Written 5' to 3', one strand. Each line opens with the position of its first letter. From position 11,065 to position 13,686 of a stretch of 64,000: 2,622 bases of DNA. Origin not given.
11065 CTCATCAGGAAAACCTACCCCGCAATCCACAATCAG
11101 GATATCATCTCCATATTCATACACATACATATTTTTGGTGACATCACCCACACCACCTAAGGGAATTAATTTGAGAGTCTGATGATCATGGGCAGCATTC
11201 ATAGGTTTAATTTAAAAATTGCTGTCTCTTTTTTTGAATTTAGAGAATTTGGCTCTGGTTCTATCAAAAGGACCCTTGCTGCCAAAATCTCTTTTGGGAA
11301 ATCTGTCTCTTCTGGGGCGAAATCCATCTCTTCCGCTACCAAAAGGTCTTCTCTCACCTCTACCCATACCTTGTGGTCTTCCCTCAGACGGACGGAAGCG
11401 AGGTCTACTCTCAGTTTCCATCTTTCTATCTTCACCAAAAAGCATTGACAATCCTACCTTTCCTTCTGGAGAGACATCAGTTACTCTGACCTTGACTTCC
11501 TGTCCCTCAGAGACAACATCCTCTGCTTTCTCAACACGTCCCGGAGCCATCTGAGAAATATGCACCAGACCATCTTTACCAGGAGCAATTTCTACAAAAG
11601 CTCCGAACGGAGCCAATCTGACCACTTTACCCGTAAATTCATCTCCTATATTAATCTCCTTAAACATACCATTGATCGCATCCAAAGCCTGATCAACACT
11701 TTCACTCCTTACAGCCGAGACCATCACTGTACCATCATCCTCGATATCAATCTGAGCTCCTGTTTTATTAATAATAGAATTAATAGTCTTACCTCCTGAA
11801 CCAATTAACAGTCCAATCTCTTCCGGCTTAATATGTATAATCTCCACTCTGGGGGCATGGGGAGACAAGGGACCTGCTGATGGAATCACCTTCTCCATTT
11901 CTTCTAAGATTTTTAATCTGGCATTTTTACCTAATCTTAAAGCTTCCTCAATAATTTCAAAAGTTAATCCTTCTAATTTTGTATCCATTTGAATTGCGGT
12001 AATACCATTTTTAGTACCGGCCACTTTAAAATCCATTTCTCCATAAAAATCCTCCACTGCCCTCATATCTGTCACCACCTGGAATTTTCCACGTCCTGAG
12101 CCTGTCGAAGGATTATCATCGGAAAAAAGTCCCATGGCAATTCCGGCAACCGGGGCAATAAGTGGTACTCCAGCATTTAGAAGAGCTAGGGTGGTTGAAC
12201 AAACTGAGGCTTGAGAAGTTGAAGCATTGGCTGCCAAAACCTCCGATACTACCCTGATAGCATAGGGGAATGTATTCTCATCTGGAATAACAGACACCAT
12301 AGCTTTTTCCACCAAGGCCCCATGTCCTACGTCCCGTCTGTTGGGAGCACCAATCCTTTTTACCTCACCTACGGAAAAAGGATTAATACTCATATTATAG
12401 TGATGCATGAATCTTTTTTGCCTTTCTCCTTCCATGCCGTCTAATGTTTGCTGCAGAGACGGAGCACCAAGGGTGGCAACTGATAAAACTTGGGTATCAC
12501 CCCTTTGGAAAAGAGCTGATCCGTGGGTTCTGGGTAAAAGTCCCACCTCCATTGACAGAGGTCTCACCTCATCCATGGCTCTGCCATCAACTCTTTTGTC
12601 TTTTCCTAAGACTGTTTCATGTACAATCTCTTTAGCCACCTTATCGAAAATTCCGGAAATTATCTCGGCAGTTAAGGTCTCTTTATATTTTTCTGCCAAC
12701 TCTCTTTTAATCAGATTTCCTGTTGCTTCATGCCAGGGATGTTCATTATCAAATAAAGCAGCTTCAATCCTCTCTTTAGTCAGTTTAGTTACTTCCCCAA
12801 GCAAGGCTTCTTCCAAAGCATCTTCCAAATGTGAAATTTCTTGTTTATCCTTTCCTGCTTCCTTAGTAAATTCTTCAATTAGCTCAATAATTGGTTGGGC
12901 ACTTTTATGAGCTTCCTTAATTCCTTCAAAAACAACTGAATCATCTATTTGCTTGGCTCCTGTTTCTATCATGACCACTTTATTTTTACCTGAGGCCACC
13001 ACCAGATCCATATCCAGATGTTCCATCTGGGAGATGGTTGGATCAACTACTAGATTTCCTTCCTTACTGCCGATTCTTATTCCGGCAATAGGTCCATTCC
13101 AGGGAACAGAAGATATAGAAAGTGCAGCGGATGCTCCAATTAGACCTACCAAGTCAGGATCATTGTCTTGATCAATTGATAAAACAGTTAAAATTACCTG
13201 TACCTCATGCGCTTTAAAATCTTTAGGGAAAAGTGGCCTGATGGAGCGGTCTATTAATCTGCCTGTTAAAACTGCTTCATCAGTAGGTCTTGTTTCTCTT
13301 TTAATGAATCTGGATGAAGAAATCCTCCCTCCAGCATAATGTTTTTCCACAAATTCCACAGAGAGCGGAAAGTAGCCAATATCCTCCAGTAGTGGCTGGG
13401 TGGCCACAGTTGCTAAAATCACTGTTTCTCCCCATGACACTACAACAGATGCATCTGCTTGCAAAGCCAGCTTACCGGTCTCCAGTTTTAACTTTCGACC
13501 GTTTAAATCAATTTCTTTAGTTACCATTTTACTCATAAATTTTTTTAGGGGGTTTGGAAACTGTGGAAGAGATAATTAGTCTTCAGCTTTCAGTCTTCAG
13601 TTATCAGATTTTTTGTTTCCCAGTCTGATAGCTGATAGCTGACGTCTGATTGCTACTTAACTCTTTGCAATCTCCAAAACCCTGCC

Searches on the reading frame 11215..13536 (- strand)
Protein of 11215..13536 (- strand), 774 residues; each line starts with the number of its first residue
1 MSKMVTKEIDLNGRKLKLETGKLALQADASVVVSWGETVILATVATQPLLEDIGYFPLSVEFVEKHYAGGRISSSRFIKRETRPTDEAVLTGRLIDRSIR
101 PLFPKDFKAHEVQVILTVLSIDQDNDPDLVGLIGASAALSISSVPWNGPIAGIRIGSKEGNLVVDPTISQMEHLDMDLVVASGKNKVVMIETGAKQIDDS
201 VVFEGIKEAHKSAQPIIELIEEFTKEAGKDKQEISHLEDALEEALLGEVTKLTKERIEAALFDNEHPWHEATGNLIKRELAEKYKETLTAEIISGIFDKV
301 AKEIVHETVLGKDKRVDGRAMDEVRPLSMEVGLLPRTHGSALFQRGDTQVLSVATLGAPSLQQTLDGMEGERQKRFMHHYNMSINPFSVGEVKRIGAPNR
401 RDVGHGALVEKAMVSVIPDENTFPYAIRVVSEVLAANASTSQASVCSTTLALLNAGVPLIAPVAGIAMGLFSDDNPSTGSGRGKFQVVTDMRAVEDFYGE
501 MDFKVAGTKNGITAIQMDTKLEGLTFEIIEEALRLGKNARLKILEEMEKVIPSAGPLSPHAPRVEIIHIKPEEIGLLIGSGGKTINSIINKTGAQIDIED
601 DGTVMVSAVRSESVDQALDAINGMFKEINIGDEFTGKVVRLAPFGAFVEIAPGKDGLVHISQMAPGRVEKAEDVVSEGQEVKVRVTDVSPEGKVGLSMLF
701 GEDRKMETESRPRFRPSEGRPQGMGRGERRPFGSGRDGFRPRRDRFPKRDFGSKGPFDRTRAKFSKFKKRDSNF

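Call 59: find_homologous_proteins(query=window:11215-13536:-, max_evalue=1e-100)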
Query window:11215-13536:- (774 aa): 7999 proteins with E <= 1e-100 among 8000 candidates; the best 120 are listed.
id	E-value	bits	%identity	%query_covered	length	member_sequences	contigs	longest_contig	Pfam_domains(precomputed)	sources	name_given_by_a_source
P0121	0.0e+0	1632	97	100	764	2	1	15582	PF00013.36,PF03725.21,PF00575.30,PF03726.20,PF01138.28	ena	-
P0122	0.0e+0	1335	79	98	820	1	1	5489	PF00013.36,PF03725.21,PF00575.30,PF23459.2,PF03726.20,PF01138.28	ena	-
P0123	0.0e+0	1329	81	99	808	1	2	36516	PF00013.36,PF03725.21,PF00575.30,PF03726.20,PF01138.28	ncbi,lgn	-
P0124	0.0e+0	1325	82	95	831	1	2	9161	PF00013.36,PF03725.21,PF00575.30,PF03726.20,PF01138.28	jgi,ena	-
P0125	0.0e+0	1312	81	96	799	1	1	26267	PF00013.36,PF03725.21,PF00575.30,PF03726.20,PF01138.28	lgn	-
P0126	0.0e+0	1310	82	95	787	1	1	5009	PF00013.36,PF03725.21,PF00575.30,PF03726.20,PF01138.28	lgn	-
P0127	0.0e+0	1307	77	99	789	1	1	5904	PF00013.36,PF03725.21,PF00575.30,PF23459.2,PF03726.20,PF01138.28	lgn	-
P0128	0.0e+0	1306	83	92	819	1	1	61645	PF00013.36,PF03725.21,PF00575.30,PF03726.20,PF01138.28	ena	-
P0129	0.0e+0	1304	80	97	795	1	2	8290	PF00013.36,PF03725.21,PF00575.30,PF23459.2,PF03726.20,PF01138.28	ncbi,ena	-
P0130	0.0e+0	1303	80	96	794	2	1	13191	PF00013.36,PF03725.21,PF00575.30,PF23459.2,PF03726.20,PF01138.28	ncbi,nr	ncbi:polyribonucleotide nucleotidyltransferase [Candidatus Daviesbacteria bacterium]|nr:polyribonucl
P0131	0.0e+0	1299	78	97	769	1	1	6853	PF00013.36,PF03725.21,PF00575.30,PF03726.20,PF01138.28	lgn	-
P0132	0.0e+0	1297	77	98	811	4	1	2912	PF00013.36,PF03725.21,PF00575.30,PF23459.2,PF03726.20,PF01138.28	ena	-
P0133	0.0e+0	1296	80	96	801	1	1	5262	PF00013.36,PF03725.21,PF00575.30,PF23459.2,PF03726.20,PF01138.28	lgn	-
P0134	0.0e+0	1296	78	98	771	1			PF00013.36,PF03725.21,PF00575.30,PF23459.2,PF03726.20,PF01138.28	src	-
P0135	0.0e+0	1290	78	97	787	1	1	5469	PF00013.36,PF03725.21,PF00575.30,PF03726.20,PF01138.28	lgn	-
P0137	0.0e+0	1289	80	96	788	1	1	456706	PF00013.36,PF03725.21,PF00575.30,PF03726.20,PF01138.28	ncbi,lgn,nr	ncbi:polyribonucleotide nucleotidyltransferase [Candidatus Daviesbacteria bacterium]|nr:polyribonucl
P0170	0.0e+0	1257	75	98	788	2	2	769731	PF00013.36,PF03725.21,PF00575.30,PF03726.20,PF01138.28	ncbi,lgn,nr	ncbi:polyribonucleotide nucleotidyltransferase [Candidatus Daviesbacteria bacterium]|nr:polyribonucl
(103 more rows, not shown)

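Call 60: find_encoding_contigs(protein=P0121, flank=10000, max_places=2)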
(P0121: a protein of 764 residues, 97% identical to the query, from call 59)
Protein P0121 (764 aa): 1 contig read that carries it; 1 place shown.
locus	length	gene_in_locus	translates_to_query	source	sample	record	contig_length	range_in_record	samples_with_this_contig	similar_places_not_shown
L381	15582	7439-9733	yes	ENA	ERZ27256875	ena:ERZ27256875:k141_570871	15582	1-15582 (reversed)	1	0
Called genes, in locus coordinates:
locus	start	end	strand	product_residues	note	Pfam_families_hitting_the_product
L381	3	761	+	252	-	?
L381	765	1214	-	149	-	-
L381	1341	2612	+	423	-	PF00013:KH_1 (faint), PF08529:NusA_N, PF13184:KH_NusA_1st, PF26594:KH_NusA_2nd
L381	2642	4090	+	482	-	PF00009:GTP_EFTU, PF00025:Arf (faint), PF00071:Ras, PF01926:MMR_HSR1, PF02421:FeoB_N (weak), PF22042:EF-G_D2, PF03144:GTP_EFTU_D2 (faint), PF11987:IF-2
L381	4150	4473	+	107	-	-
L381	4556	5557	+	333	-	-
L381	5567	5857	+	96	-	-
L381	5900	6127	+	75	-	-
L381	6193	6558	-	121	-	PF18480:DUF5615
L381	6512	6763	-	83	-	PF04255:DUF433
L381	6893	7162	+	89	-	PF00312:Ribosomal_S15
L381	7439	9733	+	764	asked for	PF01138:RNase_PH, PF03725:RNase_PH_C, PF03726:PNPase (weak), PF01138:RNase_PH, PF00013:KH_1, PF00575:S1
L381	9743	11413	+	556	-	PF00753:Lactamase_B, PF23023:Anti-Pycsar_Apyc1 (faint), PF12706:Lactamase_B_2, PF22505:RNase_J_b_CASP, PF07521:RMMBL (weak), PF17770:RNase_J_C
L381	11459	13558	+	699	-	PF17854:FtsK_alpha, PF01580:FtsK_SpoIIIE, PF01935:DUF87 (weak), PF09397:FtsK_gamma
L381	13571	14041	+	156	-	PF00293:NUDIX, PF14815:NUDIX_4 (weak)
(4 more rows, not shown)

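Call 61: find_encoding_contigs(protein=P0170, flank=10000, max_places=2)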
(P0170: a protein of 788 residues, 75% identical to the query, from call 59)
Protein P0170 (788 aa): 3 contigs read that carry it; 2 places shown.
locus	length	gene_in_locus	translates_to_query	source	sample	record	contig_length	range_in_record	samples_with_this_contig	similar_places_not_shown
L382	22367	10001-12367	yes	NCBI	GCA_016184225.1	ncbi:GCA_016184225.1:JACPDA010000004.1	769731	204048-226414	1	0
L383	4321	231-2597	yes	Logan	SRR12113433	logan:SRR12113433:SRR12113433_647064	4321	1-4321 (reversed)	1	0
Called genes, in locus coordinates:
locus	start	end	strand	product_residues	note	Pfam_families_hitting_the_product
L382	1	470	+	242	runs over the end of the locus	PF01628:HrcA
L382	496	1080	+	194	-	PF01025:GrpE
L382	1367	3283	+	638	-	PF00012:HSP70, PF06723:MreB_Mbl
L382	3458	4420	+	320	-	PF00226:DnaJ, PF01556:DnaJ_C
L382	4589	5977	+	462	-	PF00013:KH_1 (faint), PF08529:NusA_N (weak), PF13184:KH_NusA_1st, PF26594:KH_NusA_2nd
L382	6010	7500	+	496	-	PF00009:GTP_EFTU, PF01926:MMR_HSR1, PF22042:EF-G_D2, PF03144:GTP_EFTU_D2 (faint), PF11987:IF-2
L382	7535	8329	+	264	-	-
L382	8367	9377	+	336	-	-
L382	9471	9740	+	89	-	PF00312:Ribosomal_S15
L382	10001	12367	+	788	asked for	PF01138:RNase_PH, PF03725:RNase_PH_C, PF03726:PNPase (weak), PF01138:RNase_PH, PF00013:KH_1, PF00575:S1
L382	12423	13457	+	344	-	PF00004:AAA, PF07728:AAA_5 (weak), PF22667:Lon_lid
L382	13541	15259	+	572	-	PF00753:Lactamase_B, PF23023:Anti-Pycsar_Apyc1 (faint), PF12706:Lactamase_B_2, PF22505:RNase_J_b_CASP, PF07521:RMMBL (weak), PF17770:RNase_J_C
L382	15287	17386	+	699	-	PF17854:FtsK_alpha, PF01580:FtsK_SpoIIIE, PF01935:DUF87 (weak), PF01580:FtsK_SpoIIIE, PF09397:FtsK_gamma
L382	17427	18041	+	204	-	PF01300:Sua5_yciO_yrdC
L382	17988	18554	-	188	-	-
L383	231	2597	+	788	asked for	PF01138:RNase_PH, PF03725:RNase_PH_C, PF03726:PNPase (weak), PF01138:RNase_PH, PF00013:KH_1, PF00575:S1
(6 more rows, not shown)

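Call 62: find_encoding_contigs(protein=P0128, flank=10000, max_places=1)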
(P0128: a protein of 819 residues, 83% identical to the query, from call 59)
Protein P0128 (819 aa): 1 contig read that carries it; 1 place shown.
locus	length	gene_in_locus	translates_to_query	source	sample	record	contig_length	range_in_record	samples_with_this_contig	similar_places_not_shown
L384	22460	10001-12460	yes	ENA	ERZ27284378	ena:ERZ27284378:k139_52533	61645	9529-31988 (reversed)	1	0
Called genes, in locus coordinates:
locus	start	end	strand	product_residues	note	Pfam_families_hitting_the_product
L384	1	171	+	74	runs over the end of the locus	PF14076:DUF4258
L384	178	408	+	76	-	PF15731:MqsA_antitoxin (weak)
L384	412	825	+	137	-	PF22091:DUF6941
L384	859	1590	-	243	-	-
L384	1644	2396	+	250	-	PF01522:Polysacc_deac_1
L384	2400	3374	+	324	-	PF00226:DnaJ, PF01556:DnaJ_C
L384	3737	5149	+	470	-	PF00013:KH_1 (faint), PF08529:NusA_N (weak), PF13184:KH_NusA_1st, PF26594:KH_NusA_2nd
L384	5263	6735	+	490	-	PF00009:GTP_EFTU, PF00025:Arf (weak), PF00071:Ras (weak), PF01926:MMR_HSR1, PF22042:EF-G_D2, PF03144:GTP_EFTU_D2 (faint), PF11987:IF-2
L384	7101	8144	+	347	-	-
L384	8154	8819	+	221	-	-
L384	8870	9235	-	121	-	PF18480:DUF5615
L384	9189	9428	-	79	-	PF04255:DUF433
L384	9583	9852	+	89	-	PF00312:Ribosomal_S15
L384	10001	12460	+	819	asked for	PF01138:RNase_PH, PF03725:RNase_PH_C, PF03726:PNPase (weak), PF01138:RNase_PH, PF00013:KH_1, PF00575:S1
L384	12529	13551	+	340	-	PF00004:AAA, PF07724:AAA_2 (faint), PF07728:AAA_5 (weak), PF22667:Lon_lid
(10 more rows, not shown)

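Call 63: find_encoding_contigs(protein=P0137, flank=10000, max_places=1)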
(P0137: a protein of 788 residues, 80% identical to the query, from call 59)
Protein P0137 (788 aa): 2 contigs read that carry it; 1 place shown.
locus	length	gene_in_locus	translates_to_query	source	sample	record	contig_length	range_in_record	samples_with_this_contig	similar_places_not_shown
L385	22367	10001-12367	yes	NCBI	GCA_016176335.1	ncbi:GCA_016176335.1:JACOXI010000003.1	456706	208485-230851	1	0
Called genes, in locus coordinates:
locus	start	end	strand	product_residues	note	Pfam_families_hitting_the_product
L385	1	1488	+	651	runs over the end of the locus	PF00012:HSP70, PF06723:MreB_Mbl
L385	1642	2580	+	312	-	PF00226:DnaJ, PF01556:DnaJ_C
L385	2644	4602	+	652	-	PF13365:Trypsin_2, PF00089:Trypsin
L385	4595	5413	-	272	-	PF06691:DUF1189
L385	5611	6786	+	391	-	PF08529:NusA_N, PF13184:KH_NusA_1st, PF00013:KH_1 (faint), PF26594:KH_NusA_2nd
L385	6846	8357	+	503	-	PF00009:GTP_EFTU, PF01926:MMR_HSR1, PF22042:EF-G_D2, PF11987:IF-2, PF03144:GTP_EFTU_D2 (weak)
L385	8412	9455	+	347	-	-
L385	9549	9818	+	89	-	PF00312:Ribosomal_S15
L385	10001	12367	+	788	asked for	PF01138:RNase_PH, PF03725:RNase_PH_C, PF03726:PNPase (weak), PF01138:RNase_PH, PF00013:KH_1, PF00575:S1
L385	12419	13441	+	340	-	PF00004:AAA, PF22667:Lon_lid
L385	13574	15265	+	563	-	PF00753:Lactamase_B, PF12706:Lactamase_B_2, PF22505:RNase_J_b_CASP, PF07521:RMMBL (weak), PF17770:RNase_J_C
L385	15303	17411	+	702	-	PF17854:FtsK_alpha, PF01580:FtsK_SpoIIIE, PF01935:DUF87 (weak), PF09397:FtsK_gamma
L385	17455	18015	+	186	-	PF01300:Sua5_yciO_yrdC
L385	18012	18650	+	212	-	PF13413:HTH_25, PF09136:Glucodextran_B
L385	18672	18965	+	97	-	-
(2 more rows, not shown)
